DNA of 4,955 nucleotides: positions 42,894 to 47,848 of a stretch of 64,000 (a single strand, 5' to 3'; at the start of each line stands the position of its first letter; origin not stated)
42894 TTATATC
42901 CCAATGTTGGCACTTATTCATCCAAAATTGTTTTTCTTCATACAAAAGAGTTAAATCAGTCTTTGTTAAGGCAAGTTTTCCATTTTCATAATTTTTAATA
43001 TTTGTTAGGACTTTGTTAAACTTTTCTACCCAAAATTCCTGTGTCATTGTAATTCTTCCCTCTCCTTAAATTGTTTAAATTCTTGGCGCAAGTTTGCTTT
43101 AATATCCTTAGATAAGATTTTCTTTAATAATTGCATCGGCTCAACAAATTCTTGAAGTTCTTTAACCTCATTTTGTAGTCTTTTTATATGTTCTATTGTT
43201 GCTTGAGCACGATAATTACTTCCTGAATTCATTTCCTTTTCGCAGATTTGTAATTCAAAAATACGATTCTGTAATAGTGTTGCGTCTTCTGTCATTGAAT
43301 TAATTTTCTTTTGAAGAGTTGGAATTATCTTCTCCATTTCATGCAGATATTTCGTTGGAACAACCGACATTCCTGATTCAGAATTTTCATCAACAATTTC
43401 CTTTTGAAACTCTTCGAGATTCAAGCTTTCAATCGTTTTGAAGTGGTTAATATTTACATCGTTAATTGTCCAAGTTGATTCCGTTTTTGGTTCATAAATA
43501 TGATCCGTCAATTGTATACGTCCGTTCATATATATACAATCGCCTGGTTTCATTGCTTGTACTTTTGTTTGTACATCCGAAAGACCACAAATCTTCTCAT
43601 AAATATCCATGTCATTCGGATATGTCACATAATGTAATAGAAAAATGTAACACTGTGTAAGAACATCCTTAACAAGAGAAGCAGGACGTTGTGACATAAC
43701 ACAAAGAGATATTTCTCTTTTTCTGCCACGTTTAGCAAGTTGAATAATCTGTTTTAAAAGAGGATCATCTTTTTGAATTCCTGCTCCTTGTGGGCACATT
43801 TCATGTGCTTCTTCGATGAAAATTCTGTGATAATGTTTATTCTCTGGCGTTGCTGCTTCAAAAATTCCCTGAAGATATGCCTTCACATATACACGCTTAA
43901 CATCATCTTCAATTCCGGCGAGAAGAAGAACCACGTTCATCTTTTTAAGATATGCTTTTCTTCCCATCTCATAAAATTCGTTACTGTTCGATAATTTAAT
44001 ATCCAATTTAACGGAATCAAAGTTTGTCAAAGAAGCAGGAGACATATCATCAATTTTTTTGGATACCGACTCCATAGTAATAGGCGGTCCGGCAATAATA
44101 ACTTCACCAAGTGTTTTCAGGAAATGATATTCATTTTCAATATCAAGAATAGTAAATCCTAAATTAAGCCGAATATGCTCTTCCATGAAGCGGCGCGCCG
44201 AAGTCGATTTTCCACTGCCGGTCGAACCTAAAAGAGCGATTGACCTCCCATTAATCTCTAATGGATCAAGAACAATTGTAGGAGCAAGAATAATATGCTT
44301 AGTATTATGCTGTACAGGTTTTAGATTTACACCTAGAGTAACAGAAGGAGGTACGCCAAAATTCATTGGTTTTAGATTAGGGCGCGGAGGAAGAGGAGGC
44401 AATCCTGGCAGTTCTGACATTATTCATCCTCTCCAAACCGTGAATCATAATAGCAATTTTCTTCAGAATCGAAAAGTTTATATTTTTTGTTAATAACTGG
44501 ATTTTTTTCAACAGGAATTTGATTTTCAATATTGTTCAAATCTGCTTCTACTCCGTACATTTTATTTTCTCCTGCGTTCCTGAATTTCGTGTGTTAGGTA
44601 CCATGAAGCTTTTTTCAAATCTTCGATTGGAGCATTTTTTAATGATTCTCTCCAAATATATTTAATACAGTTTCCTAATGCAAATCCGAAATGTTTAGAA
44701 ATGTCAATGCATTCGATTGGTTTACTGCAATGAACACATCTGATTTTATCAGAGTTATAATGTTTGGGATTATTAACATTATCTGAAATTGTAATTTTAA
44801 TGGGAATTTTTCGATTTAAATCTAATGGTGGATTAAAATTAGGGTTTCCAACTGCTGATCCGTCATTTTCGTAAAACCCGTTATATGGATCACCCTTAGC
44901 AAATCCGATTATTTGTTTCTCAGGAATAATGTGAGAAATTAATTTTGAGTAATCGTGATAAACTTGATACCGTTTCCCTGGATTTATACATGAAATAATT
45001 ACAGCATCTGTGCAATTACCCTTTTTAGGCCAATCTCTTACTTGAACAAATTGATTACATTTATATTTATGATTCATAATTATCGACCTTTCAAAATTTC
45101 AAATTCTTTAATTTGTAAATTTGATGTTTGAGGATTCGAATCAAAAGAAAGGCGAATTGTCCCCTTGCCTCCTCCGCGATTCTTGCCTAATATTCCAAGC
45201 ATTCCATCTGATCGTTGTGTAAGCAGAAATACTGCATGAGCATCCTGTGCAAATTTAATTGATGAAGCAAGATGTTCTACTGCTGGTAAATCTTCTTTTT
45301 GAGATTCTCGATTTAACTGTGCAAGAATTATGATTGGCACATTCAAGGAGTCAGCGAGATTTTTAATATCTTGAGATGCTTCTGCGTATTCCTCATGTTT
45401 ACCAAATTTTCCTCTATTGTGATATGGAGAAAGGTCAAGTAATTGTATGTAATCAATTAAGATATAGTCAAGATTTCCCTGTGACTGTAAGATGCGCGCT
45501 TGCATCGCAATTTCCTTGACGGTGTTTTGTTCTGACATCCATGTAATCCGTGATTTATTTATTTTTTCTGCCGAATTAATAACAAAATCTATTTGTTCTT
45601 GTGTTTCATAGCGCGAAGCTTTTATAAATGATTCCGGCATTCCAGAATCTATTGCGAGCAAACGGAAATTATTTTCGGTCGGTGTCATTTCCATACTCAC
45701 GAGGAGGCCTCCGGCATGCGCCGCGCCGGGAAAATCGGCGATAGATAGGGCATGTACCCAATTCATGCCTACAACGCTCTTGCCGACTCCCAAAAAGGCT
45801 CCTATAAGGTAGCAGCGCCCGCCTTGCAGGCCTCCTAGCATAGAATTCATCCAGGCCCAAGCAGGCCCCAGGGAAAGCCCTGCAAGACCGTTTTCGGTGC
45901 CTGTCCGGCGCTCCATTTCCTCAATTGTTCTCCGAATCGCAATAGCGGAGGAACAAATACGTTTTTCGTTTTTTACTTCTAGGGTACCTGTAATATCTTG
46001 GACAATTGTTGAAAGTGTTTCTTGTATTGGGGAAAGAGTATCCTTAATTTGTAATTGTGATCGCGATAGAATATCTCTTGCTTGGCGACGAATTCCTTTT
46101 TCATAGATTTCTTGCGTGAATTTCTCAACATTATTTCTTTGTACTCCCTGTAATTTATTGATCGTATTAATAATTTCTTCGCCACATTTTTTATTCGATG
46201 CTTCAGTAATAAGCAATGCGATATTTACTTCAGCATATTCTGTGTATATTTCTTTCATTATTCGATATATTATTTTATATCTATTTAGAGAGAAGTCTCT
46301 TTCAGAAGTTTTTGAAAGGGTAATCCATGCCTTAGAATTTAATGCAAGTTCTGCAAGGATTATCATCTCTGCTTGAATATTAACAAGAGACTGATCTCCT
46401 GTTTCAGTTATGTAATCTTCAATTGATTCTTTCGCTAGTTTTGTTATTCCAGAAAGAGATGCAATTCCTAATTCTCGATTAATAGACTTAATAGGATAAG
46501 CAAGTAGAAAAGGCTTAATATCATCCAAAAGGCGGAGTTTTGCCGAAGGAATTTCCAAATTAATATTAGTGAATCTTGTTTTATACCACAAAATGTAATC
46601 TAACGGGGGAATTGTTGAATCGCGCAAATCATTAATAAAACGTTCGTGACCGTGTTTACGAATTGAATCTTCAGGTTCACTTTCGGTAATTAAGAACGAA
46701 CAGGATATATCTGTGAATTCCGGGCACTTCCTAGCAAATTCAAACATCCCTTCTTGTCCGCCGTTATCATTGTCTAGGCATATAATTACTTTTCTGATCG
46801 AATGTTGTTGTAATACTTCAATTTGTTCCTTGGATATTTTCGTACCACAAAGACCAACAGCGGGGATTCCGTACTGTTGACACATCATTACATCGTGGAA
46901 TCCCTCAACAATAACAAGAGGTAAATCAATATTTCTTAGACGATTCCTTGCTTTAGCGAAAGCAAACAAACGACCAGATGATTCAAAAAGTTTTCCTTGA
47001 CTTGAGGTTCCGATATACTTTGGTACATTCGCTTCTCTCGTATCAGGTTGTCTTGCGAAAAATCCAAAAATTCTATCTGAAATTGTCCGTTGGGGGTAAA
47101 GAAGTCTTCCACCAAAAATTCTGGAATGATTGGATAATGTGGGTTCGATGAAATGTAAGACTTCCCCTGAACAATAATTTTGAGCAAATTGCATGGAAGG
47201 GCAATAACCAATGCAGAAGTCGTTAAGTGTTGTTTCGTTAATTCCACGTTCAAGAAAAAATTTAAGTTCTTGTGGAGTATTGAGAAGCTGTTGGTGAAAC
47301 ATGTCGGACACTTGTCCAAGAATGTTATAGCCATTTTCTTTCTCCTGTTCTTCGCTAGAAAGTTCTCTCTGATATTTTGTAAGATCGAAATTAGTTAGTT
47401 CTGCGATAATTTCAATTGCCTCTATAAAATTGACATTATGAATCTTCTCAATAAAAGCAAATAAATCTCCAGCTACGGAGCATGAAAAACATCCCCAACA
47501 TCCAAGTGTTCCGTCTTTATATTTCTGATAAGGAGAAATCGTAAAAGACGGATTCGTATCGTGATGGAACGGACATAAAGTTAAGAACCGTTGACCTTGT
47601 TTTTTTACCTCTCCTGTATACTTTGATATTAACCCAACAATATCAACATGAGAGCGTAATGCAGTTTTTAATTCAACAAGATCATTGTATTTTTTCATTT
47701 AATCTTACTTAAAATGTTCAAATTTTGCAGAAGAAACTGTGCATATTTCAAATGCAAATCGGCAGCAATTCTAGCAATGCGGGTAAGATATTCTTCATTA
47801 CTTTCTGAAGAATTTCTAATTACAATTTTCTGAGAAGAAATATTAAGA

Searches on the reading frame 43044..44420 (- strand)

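Call 104: search_protein_families(library=pfam, proteins=[window:43044-44420:-], max_evalue=0.001)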
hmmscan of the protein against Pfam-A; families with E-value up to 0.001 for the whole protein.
window:43044-44420:- (458 aa): 2 families
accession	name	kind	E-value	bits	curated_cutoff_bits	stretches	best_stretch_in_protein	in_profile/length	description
PF01935.23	DUF87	-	3.1e-10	41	23.2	1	49-151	14-99/220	Helicase HerA, central domain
PF00004.35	AAA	-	0.00096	20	21.2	0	182-254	45-119/131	ATPase family associated with various cellular activities (AAA)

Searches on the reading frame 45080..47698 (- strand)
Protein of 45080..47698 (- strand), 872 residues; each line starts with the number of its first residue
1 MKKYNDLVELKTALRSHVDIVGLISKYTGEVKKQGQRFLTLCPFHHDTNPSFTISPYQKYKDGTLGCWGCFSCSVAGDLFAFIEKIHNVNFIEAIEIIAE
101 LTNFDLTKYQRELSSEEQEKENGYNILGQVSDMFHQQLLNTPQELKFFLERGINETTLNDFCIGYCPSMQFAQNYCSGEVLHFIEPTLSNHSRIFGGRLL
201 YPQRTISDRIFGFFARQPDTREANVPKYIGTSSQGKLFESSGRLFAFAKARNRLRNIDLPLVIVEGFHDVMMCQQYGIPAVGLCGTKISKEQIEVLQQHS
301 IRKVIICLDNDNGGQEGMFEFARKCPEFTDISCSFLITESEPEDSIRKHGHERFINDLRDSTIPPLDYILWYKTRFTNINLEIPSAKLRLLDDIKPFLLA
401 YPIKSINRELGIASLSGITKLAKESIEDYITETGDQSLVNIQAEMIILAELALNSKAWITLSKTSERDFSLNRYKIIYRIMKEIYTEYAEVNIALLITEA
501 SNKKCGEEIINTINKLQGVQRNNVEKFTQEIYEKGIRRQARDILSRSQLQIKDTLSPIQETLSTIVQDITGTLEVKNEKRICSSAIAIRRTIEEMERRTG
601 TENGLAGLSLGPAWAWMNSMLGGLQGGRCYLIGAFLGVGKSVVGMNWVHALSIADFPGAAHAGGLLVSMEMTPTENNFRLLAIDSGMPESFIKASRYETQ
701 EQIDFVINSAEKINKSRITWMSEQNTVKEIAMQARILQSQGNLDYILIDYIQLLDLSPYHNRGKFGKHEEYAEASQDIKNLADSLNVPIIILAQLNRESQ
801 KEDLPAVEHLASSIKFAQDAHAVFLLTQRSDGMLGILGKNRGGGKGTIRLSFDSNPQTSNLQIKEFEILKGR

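Call 11: search_protein_families(library=pfam, proteins=[window:45080-47698:-], max_evalue=0.01)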
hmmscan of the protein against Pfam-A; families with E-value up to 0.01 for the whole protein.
window:45080-47698:- (872 aa): 7 families
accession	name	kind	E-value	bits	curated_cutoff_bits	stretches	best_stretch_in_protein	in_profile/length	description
PF03796.21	DnaB_C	-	3.3e-32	112.3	27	1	617-855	9-249/255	DnaB-like helicase C terminal domain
PF01807.25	Zn_ribbon_DnaG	-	7.6e-21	74.2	24.9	1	13-108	8-95/98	CHC2 zinc finger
PF13155.12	Toprim_2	-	2.9e-11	44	22.1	1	262-327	1-68/88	Toprim-like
PF13662.12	Toprim_4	-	7e-11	42.6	25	1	261-335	3-83/85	Toprim domain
PF08275.17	DNAG_N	-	4.7e-09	36.9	26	1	134-250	1-127/128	DNA primase catalytic core, N-terminal domain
PF00772.26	DnaB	-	3.4e-07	30.7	23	1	439-529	4-99/103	DnaB-like helicase N terminal domain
PF01751.28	Toprim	-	2.3e-06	28.1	23.1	1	261-322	2-77/96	Toprim domain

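Call 12: search_protein_families(library=phrogs, proteins=[window:45080-47698:-], max_evalue=0.001)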
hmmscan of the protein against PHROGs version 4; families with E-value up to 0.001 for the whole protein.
window:45080-47698:- (872 aa): 15 families
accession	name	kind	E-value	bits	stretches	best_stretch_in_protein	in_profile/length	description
phrog_6444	-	DNA, RNA and nucleotide metabolism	2.4e-65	222.5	1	13-543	12-542/577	DNA primase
phrog_19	-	DNA, RNA and nucleotide metabolism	8.7e-49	167.9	1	424-853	148-570/621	DnaB-like replicative helicase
phrog_47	-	DNA, RNA and nucleotide metabolism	5.4e-39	135.4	1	16-330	27-303/947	DNA primase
phrog_239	-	DNA, RNA and nucleotide metabolism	1.4e-21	78.1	2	605-853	336-590/801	DNA primase/helicase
phrog_243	-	DNA, RNA and nucleotide metabolism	2.1e-19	70.5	1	601-859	9-263/273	DnaB-like replicative helicase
phrog_18097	-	DNA, RNA and nucleotide metabolism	1.1e-18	68.5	1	12-99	8-87/199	DNA primase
phrog_22657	-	unknown function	5.7e-17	61.7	1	15-347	15-346/1185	-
phrog_360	-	DNA, RNA and nucleotide metabolism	1e-11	46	1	19-112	7-97/133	DNA primase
phrog_11992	-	unknown function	1.9e-10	42.2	1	26-124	19-105/177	-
phrog_11530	-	unknown function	8.3e-09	36.6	1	726-827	15-114/184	-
phrog_26824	-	unknown function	8.3e-07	28.5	1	17-99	7-84/868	-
phrog_510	-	DNA, RNA and nucleotide metabolism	0.00012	22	0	26-111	31-110/667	DNA primase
phrog_849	-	DNA, RNA and nucleotide metabolism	0.00028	21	1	258-325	238-306/435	DNA primase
phrog_6088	-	DNA, RNA and nucleotide metabolism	0.00034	20.1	0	24-336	8-268/772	DNA primase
phrog_22173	-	DNA, RNA and nucleotide metabolism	0.00089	20.2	0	256-324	32-101/133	DNA primase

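Call 53: search_dna_similar(query=window:45080-47698:-, collection=phages, mode=protein, max_rows=15)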
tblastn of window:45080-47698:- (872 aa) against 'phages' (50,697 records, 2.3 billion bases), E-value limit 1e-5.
Records with a match: 325; places in all: 326; records where one place covers at least 80% of the query: 1.
Best place of each record, by identity: <60% 325.
By first word of the organism name: Bacteriophage 71; Helicobacter 52; Streptomyces 46; Mycobacterium 39; Porphyromonas 18; Flavobacterium 13; Pseudomonas 13; Cellulophaga 9; Thermus 8; Listeria 7; and 23 more.
By host as written in the record: - 42; Helicobacter pylori 33; Mycobacterium smegmatis mc2 155 30; Streptomyces lividans JI 1326 17; Streptomyces griseus ATCC 10137 16; Cellulophaga sp. HaHaR_3_176 9; Listeria monocytogenes 7; Mycobacterium smegmatis mc#155 7; and 97 more.
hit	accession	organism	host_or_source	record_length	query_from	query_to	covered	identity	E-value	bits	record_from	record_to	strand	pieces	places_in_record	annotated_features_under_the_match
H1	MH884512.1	Bacillus phage vB_BpsS-140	Bacillus pseudalcaliphilus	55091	1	830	95%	22.4%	7e-47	188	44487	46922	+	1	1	dnaG: DNA primase | hypothetical protein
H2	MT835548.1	Bacteriophage sp.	human fecal samples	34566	14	517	58%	23.6%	2e-26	123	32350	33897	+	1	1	record has no annotation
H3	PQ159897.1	Helicobacter phage Pt11423_1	Helicobacter pylori Pt11423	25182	14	465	52%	24.5%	2e-23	113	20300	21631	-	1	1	DNA primase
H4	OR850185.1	Staphylococcus phage SA 1298 Kay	Staphylococcus aureus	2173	14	535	60%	21.2%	4e-25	117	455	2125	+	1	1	record has no annotation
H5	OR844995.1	Staphylococcus phage SA 1306 Kay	Staphylococcus aureus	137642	14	535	60%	21.2%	1e-24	117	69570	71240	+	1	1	record has no annotation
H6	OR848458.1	Listeria phage LM 4-14-1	Listeria monocytogenes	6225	9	442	50%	25.0%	6e-29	130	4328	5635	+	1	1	record has no annotation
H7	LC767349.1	Helicobacter phage KHP40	Helicobacter pylori strain KMT83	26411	13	462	52%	24.0%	7e-19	99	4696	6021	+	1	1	putative primase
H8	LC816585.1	Helicobacter phage KHP40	Helicobacter pylori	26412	13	462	52%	24.0%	7e-19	99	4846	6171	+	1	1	hypothetical protein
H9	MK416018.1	Klebsiella phage ST147-VIM1phi7.1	Klebsiella pneumoniae ST147-VIM1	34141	14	411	46%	25.5%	3e-26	122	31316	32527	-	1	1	DNA primase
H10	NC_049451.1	Klebsiella phage ST147-VIM1phi7.1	Klebsiella pneumoniae ST147-VIM1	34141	14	411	46%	25.5%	3e-26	122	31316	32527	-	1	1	DNA primase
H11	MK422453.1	Klebsiella phage ST13-OXA48phi12.1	Klebsiella pneumoniae ST13-OXA48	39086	14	411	46%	25.5%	3e-26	122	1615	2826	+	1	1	DNA primase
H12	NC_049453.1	Klebsiella phage ST13-OXA48phi12.1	Klebsiella pneumoniae ST13-OXA48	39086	14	411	46%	25.5%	3e-26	122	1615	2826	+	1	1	DNA primase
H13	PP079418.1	Stenotrophomonas phage SOVA965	Stenotrophomonas maltophilia 1640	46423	411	826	48%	24.4%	2e-8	64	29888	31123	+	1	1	helicase | hypothetical protein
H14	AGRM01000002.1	Salmonella enterica subsp. houtenae str. ATCC BAA-1581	Homo sapiens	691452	14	436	49%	23.8%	4e-25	119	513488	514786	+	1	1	DNA primase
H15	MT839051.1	Bacteriophage sp.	human fecal samples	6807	19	426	47%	24.5%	9e-23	110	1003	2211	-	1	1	record has no annotation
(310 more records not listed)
